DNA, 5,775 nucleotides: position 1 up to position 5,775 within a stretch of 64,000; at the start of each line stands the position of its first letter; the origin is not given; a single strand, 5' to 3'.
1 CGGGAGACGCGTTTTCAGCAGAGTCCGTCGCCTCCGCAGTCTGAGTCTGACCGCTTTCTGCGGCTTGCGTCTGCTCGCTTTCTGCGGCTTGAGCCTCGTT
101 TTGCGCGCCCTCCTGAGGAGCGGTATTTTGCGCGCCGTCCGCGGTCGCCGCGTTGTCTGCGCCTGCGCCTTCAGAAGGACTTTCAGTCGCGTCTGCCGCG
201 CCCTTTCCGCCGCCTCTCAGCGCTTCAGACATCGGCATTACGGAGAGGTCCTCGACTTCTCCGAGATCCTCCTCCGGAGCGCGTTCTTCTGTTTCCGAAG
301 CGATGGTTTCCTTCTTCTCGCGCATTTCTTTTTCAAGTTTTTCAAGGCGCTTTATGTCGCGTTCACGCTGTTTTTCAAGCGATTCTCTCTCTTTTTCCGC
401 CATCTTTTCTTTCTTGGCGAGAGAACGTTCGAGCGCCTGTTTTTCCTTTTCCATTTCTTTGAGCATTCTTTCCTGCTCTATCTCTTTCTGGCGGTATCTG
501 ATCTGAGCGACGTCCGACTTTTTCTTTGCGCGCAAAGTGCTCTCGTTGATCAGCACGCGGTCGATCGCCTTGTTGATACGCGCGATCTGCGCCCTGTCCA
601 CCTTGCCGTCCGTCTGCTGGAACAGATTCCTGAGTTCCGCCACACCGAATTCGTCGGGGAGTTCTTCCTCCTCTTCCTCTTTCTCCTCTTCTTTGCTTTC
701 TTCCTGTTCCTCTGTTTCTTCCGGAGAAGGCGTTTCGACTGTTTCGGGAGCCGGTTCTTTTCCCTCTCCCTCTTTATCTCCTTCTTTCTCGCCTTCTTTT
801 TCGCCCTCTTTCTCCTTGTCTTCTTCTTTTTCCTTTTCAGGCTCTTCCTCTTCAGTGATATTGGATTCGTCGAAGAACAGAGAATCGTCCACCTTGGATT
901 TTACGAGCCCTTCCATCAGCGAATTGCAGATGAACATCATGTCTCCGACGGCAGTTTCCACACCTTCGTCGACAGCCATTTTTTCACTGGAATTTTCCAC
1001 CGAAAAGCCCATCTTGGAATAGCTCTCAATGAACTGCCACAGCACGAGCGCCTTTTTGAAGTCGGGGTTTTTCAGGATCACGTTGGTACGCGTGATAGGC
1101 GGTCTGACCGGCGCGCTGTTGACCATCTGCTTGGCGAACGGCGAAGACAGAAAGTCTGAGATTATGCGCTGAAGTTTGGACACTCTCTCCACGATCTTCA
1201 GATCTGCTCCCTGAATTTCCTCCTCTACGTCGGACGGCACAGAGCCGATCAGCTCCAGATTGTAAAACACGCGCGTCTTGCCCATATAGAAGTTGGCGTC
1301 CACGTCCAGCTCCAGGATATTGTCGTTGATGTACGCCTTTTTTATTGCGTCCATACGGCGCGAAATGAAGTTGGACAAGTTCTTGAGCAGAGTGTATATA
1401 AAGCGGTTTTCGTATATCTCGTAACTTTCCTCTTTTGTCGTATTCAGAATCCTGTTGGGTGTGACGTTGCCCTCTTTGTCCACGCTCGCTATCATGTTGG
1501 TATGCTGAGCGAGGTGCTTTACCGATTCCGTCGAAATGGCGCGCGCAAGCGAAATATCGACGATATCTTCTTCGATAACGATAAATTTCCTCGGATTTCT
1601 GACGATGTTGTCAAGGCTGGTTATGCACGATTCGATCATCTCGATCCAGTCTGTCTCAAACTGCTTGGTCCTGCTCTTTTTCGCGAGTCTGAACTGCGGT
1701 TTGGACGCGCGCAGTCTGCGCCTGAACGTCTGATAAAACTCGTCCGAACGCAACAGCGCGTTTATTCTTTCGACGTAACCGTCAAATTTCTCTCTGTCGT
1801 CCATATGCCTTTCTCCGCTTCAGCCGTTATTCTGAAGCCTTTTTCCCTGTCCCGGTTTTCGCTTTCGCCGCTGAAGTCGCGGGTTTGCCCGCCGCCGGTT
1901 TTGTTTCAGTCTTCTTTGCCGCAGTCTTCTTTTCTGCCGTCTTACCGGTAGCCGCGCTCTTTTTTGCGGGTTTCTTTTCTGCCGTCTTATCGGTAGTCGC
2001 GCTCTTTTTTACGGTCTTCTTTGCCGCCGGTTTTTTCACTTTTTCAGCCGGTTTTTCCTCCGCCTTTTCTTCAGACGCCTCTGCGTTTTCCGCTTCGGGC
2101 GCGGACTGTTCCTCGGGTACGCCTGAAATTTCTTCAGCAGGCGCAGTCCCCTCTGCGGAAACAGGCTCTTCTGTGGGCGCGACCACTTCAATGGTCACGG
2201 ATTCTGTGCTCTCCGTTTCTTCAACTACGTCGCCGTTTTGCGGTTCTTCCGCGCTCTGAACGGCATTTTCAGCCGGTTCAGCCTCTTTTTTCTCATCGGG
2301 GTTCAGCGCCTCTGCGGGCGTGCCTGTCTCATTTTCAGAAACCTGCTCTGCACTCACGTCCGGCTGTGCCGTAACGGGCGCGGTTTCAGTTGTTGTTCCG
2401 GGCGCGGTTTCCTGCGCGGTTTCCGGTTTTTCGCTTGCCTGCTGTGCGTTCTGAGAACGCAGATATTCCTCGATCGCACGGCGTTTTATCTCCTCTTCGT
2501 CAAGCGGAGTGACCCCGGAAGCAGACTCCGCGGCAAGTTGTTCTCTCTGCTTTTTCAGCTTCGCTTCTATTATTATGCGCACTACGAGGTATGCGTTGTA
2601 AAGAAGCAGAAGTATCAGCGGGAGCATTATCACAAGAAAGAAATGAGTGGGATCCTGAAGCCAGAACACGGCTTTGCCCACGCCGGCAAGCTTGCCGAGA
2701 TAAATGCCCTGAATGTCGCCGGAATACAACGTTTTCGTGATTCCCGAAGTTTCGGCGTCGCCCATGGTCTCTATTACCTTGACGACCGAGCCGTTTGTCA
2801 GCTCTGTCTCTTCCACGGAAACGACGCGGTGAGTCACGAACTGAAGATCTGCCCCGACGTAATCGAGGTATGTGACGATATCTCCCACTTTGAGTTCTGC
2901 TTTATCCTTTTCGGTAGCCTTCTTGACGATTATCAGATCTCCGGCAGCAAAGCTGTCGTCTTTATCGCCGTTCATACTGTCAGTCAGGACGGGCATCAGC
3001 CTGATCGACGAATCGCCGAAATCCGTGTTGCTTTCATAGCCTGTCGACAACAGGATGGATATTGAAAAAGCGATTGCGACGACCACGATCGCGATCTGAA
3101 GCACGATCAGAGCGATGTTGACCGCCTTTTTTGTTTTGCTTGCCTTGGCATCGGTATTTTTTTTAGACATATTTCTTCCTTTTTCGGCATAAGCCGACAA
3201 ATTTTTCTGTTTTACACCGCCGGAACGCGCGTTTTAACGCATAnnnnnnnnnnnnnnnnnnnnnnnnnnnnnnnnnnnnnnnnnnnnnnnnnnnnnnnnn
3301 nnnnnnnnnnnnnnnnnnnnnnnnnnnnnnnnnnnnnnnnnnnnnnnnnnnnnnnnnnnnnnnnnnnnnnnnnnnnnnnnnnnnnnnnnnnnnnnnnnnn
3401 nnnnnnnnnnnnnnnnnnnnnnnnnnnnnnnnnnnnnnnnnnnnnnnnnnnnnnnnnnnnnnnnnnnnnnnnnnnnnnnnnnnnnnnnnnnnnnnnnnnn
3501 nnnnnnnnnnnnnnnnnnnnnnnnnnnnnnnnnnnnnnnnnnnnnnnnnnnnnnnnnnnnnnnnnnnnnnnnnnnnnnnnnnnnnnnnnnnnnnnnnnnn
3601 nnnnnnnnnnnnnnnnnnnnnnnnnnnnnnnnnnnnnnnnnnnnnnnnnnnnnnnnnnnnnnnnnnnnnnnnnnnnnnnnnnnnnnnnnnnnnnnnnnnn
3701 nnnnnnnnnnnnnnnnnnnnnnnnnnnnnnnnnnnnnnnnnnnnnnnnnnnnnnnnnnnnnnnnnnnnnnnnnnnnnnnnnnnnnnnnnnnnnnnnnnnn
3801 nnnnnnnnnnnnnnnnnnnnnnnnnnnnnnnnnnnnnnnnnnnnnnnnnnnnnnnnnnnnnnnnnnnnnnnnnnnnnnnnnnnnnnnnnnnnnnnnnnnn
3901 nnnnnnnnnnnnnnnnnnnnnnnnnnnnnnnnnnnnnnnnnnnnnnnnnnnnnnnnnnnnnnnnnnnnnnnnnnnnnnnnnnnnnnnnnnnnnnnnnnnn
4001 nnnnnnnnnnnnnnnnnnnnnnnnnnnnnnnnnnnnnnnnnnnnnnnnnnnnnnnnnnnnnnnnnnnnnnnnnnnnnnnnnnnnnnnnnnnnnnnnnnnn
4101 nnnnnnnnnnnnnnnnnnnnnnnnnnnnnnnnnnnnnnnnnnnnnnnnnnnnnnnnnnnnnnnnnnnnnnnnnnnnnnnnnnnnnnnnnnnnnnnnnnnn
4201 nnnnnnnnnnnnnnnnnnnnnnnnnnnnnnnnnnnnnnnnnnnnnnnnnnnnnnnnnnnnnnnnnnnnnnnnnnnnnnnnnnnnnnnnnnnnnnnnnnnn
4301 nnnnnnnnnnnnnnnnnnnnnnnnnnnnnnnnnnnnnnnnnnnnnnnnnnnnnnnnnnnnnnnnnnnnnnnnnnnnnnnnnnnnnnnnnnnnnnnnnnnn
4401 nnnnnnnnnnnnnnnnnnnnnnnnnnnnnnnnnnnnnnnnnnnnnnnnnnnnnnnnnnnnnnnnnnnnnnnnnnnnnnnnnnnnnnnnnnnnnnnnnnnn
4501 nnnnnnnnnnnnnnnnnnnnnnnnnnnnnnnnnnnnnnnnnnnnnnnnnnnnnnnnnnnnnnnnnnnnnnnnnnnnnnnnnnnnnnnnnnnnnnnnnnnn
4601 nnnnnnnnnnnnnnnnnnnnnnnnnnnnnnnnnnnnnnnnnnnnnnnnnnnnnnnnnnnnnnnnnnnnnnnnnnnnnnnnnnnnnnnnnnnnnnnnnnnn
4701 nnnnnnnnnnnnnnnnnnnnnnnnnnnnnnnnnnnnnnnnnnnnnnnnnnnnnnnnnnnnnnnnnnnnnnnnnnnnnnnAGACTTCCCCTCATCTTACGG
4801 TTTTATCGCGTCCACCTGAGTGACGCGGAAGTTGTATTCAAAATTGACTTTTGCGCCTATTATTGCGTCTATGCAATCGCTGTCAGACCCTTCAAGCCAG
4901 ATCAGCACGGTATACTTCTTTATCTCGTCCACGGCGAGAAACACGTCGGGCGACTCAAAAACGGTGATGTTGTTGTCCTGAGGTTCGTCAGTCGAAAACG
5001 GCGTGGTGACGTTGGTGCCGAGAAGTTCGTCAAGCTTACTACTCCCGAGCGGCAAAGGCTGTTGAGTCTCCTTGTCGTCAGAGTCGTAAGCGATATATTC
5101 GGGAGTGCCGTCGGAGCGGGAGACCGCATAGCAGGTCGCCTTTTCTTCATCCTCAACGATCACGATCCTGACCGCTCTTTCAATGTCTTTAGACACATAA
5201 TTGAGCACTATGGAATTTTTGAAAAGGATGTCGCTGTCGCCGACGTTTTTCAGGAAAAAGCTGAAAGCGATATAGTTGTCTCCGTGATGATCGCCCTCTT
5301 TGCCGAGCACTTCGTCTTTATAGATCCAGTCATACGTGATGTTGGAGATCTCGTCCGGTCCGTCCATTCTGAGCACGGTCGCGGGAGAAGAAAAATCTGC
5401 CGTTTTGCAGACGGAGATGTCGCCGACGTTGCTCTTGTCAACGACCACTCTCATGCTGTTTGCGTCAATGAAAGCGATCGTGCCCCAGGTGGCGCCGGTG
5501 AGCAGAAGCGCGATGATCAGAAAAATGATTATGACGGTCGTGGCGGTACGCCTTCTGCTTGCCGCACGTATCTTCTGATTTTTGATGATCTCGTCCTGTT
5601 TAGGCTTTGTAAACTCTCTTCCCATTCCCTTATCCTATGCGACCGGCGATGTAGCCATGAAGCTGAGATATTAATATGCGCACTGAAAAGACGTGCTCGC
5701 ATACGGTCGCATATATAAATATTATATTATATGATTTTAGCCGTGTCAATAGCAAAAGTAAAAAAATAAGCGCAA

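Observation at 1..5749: Single operon interleaving a McrB/McrC-like pair with a SipW-type signal peptidase and a TasA-like substrate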

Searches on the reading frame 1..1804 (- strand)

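Call 5: search_protein_families(library=pfam, proteins=[window:1-1804:-], max_evalue=0.1)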
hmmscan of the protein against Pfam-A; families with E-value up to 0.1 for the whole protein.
window:1-1804:- (601 aa): 1 family
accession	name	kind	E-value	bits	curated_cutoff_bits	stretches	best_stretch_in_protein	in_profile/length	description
PF09823.15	DUF2357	-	5.7e-11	42.6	23.3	1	34-159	62-192/251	Domain of unknown function (DUF2357)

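Call 6: search_protein_families(library=ncbifam, proteins=[window:1-1804:-], max_evalue=0.1)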
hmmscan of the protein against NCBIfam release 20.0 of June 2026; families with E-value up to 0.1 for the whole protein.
window:1-1804:- (601 aa): 0 families

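Call 7: search_protein_families(library=padloc, proteins=[window:1-1804:-], max_evalue=0.1)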
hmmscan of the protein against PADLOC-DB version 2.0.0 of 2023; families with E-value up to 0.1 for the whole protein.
window:1-1804:- (601 aa): 0 families

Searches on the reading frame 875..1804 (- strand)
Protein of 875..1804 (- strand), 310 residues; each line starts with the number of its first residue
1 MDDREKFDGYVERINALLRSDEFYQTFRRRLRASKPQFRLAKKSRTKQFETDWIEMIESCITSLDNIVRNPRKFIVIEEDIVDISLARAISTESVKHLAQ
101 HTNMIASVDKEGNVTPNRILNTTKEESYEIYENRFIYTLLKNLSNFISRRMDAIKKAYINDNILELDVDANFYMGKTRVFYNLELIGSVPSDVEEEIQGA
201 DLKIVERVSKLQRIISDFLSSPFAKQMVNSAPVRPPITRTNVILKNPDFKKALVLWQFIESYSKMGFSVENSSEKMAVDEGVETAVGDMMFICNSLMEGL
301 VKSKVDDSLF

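Call 37: find_homologous_proteins(query=window:875-1804:-)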
Query window:875-1804:- (310 aa): 886 proteins with E <= 0.001 among 1991 candidates; the best 120 are listed.
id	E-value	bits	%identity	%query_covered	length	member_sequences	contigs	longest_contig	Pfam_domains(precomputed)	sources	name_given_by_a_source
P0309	9.0e-186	634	93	100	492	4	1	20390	PF09823.16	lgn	-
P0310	8.4e-155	532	77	100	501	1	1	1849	PF09823.16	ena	-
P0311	8.4e-155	532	77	100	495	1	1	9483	PF09823.16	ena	-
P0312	2.2e-150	518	74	100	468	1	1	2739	PF09823.16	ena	-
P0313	2.3e-150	518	74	100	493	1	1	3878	PF09823.16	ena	-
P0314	5.2e-145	500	75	100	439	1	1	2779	PF09823.16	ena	-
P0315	1.0e-139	483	70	100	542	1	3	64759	PF09823.16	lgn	-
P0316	1.1e-139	483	70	100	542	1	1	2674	PF09823.16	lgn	-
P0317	1.1e-139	483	70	100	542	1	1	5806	PF09823.16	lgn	-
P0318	1.1e-139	483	70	100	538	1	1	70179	PF09823.16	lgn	-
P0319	1.6e-137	476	69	100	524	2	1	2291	PF09823.16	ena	-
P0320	1.9e-136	472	68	100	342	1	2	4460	PF09823.16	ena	-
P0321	2.8e-135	468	67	100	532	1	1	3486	PF09823.16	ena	-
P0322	3.8e-135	468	67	100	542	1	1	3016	PF09823.16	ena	-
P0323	1.7e-134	466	67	100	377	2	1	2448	PF09823.16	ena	-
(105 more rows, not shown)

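Call 44: predict_structure(alignment_id=A3)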
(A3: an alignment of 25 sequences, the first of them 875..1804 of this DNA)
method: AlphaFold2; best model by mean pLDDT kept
length: 310 residues; sequences in the alignment: 25
mean_pLDDT: 78.6   pTM: 0.55
mean pLDDT of the five models: 78.6, 78.2, 76.0, 75.9, 73.9
residues with pLDDT >= 90: 44; 70-90: 198; 50-70: 59; < 50: 9
segments of 3 or more residues with pLDDT < 50: 75-79
pLDDT, mean of each block of 10 residues (from residue 1): 79 83 87 87 79 91 89 54 68 68 76 76 60 87 91 76 84 81 80 56 85 92 81 70 78 90 79 83 86 81 57
secondary structure, 60 per line:
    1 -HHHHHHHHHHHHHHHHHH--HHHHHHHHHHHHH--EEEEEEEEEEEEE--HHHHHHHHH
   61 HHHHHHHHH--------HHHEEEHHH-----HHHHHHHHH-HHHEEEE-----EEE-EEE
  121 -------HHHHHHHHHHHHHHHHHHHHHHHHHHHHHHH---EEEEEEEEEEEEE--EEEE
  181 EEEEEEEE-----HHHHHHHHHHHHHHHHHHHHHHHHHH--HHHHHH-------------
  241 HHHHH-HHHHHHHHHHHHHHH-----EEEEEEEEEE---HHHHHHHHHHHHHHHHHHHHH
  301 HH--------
elements in order: H2-19 H22-34 E37-49 H52-69 E81-83 H92-100 E105-108 E114-116 E118-120 H128-158 E162-174 E177-188 H194-219 H222-227 H241-245 H247-261 E267-276 H280-302

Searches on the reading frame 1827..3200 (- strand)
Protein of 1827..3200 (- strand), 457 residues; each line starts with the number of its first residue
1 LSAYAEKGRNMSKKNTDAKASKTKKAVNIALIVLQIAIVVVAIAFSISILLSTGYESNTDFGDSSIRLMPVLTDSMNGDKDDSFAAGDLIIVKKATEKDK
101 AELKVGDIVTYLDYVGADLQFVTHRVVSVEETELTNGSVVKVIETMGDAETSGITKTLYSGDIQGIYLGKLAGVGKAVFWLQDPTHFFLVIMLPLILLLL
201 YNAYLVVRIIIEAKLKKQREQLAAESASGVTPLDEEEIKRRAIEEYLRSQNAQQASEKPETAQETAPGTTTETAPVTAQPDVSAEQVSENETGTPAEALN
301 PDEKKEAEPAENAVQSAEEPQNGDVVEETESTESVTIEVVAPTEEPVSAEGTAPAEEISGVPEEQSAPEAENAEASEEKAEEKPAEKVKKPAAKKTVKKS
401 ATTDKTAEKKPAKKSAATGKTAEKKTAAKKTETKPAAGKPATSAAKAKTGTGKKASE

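Call 5: search_protein_families(library=pfam, proteins=[window:1827-3200:-], max_evalue=0.1)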
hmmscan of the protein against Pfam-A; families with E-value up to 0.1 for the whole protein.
window:1827-3200:- (457 aa): 2 families
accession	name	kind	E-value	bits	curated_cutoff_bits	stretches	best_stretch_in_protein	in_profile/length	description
PF11368.13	DUF3169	-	0.048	13.7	31.6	0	163-226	20-86/250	Protein of unknown function (DUF3169)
PF07095.16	IgaA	-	0.05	12.1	25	1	195-265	6-76/702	Intracellular growth attenuator protein IgaA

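Call 6: search_protein_families(library=ncbifam, proteins=[window:1827-3200:-], max_evalue=0.1)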
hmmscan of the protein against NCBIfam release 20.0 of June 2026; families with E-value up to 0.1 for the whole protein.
window:1827-3200:- (457 aa): 4 families
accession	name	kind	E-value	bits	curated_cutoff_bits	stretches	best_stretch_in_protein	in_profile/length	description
NF046067.1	SigPepSipWBacil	equivalog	1.5e-12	47.5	190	1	28-221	6-180/189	signal peptidase I SipW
TIGR02228.1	sigpep_I_arch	equivalog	3.3e-10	40.1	51.85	1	32-202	8-154/158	signal peptidase I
NF038053.1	hist_H1_lk_Burk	equivalog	0.00011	22.6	80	1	375-455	72-157/195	histone H1-like DNA-binding protein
NF011492.0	PRK14900.1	equivalog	0.093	10.5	1783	0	289-448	895-1041/1044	valine--tRNA ligase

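Call 7: search_protein_families(library=padloc, proteins=[window:1827-3200:-], max_evalue=0.1)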
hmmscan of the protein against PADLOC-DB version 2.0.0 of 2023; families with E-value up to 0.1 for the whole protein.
window:1827-3200:- (457 aa): 0 families

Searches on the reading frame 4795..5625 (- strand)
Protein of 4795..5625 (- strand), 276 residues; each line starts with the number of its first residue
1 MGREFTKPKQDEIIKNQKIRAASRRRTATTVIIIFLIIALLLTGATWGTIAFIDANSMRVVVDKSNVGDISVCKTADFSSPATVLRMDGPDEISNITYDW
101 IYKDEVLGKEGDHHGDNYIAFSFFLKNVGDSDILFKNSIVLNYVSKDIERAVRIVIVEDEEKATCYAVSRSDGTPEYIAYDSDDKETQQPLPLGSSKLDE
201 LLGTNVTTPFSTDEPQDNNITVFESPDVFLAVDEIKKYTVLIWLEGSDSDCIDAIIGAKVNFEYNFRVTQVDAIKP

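Call 5: search_protein_families(library=pfam, proteins=[window:4795-5625:-], max_evalue=0.1)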
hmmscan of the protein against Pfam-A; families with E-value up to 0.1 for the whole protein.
window:4795-5625:- (276 aa): 0 families

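Call 6: search_protein_families(library=ncbifam, proteins=[window:4795-5625:-], max_evalue=0.1)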
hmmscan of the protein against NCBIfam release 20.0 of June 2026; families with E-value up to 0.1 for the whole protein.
window:4795-5625:- (276 aa): 0 families

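Call 7: search_protein_families(library=padloc, proteins=[window:4795-5625:-], max_evalue=0.1)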
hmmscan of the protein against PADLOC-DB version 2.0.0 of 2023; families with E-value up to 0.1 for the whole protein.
window:4795-5625:- (276 aa): 0 families

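Call 22: find_homologous_proteins(query=window:4795-5625:-)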
Query window:4795-5625:- (276 aa): 38 proteins with E <= 0.001 among 1282 candidates.
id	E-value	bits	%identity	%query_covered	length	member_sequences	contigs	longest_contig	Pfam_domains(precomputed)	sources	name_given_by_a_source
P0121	6.8e-178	608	100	100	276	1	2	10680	-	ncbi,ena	-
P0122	6.5e-172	588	99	97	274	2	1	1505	-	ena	-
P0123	2.8e-160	550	87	100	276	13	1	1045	-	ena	-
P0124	1.1e-158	545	87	100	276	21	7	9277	-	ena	-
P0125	1.7e-158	544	88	100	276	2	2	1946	-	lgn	-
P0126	4.7e-158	543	87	100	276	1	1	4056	-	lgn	-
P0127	9.7e-158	542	87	100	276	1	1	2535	-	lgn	-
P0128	1.6e-157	541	87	100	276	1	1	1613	-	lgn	-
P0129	2.5e-157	540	86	100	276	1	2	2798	-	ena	-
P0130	3.0e-157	540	86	100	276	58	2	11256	-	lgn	-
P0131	4.4e-157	539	86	100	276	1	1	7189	-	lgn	-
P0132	9.1e-157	538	87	100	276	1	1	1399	-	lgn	-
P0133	2.1e-156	537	86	100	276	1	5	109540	-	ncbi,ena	-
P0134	2.6e-156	537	86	100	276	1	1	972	-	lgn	-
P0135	3.3e-156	536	86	100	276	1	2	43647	-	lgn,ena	-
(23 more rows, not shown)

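Call 29: predict_structure(alignment_id=A2)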
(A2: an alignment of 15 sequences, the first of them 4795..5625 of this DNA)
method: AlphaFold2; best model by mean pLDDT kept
length: 276 residues; sequences in the alignment: 15
mean_pLDDT: 81.3   pTM: 0.74
mean pLDDT of the five models: 81.3, 80.0, 79.5, 78.5, 76.8
residues with pLDDT >= 90: 105; 70-90: 117; 50-70: 35; < 50: 19
segments of 3 or more residues with pLDDT < 50: 1-11, 47-52
pLDDT, mean of each block of 10 residues (from residue 1): 40 52 72 83 56 66 75 90 84 86 90 90 94 93 74 94 93 89 83 92 94 77 93 95 82 69 91 79
secondary structure, 60 per line:
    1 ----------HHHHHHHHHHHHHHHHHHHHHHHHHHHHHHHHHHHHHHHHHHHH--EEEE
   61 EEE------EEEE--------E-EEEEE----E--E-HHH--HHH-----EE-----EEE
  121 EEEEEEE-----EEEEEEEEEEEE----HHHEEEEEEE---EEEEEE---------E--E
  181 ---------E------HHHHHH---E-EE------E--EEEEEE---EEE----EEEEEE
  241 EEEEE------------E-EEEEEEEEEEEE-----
elements in order: H11-54 E57-63 E70-73 E84-88 E118-127 E133-144 E152-158 E162-167 H197-202 E219-224 E228-230 E235-245 E260-271

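Call 57: search_solved_structures(query=A2, max_evalue=10, show_alignments=3)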
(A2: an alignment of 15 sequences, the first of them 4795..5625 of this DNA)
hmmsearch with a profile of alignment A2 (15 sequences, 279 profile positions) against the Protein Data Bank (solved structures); distinct sequences matched with E-value up to 10: 0.

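Call 70: fold_search(model_id=the predicted structure, library=pdb)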
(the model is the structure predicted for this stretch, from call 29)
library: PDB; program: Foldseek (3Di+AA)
matches with E <= 10: 1249; with E <= 0.001: 0
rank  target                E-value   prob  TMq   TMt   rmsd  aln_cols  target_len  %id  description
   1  7ueg_A                2.0e-03  0.95  0.24  0.34  11.6       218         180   10  Cryo-EM of bundling pili from Pyrobaculum calidifontis (released 2022-06-29)
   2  3abz_D                3.2e-03  0.69  0.19  0.08  12.3       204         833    8  Crystal structure of Se-Met labeled Beta-glucosidase from Kluyveromyces marxianus (released 2010-08-11)
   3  8aur_A                3.7e-03  0.82  0.27  0.31  13.8       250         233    8  Cryo-EM structure of a TasA fibre (released 2022-11-30)
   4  4c91_A                6.2e-03  0.44  0.21  0.09  15.1       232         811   13  Evidence that GH115 alpha-glucuronidase activity is dependent on conformational flexibility (released 2013-11-13)
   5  3ac0_A                6.6e-03  0.63  0.22  0.09  11.9       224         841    8  Crystal structure of Beta-glucosidase from Kluyveromyces marxianus in complex with glucose (released 2010-08-11)
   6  7fe0_A                7.3e-03  0.80  0.24  0.32  17.4       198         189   12  AvmM Catalyzes Macrocyclization in Alchivemycin A Biosynthesis (released 2021-09-01)
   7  7fe5_A                9.2e-03  0.51  0.20  0.27  17.7       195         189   11  AvmM Catalyzes Macrocyclization in Alchivemycin A Biosynthesis (released 2021-09-01)
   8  6r7e                  9.7e-03  0.77  0.25  0.36   9.5       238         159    8  N-terminally reversed variant of FimA E. coli with alanine insertion at position 20 (released 2020-05-06)
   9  4c91_B                1.0e-02  0.38  0.21  0.09  15.2       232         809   14  Evidence that GH115 alpha-glucuronidase activity is dependent on conformational flexibility (released 2013-11-13)
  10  3ac0_C                1.1e-02  0.63  0.21  0.08  11.3       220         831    8  Crystal structure of Beta-glucosidase from Kluyveromyces marxianus in complex with glucose (released 2010-08-11)
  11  8xen_A                1.1e-02  0.51  0.23  0.08  20.5       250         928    9  Cryo-EM structure of integrin ITGAV/ITGB3 complex, conformation 4 (released 2024-12-18)
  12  8k2g_A                1.6e-02  0.33  0.21  0.13  19.6       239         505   12  Crystal structure of Group 1 Oligosaccharide-releasing beta-N-acetylgalactosaminidase NgaCa from Cohnella abietis, apo (released 2024-04-24)
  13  7wrk                  1.8e-02  0.23  0.16  0.25  14.9       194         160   10  Structure of hypothetical protein TTHA1873 from Thermus thermophilus (released 2022-03-09)
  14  7pxq                  2.0e-02  0.23  0.20  0.09  14.8       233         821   11  GH115 alpha-1,2-glucuronidase D303A (released 2022-01-19)
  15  4nen_A                2.0e-02  0.15  0.17  0.05  22.9       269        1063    8  An internal ligand-bound, metastable state of a leukocyte integrin, aXb2 (released 2014-01-15)
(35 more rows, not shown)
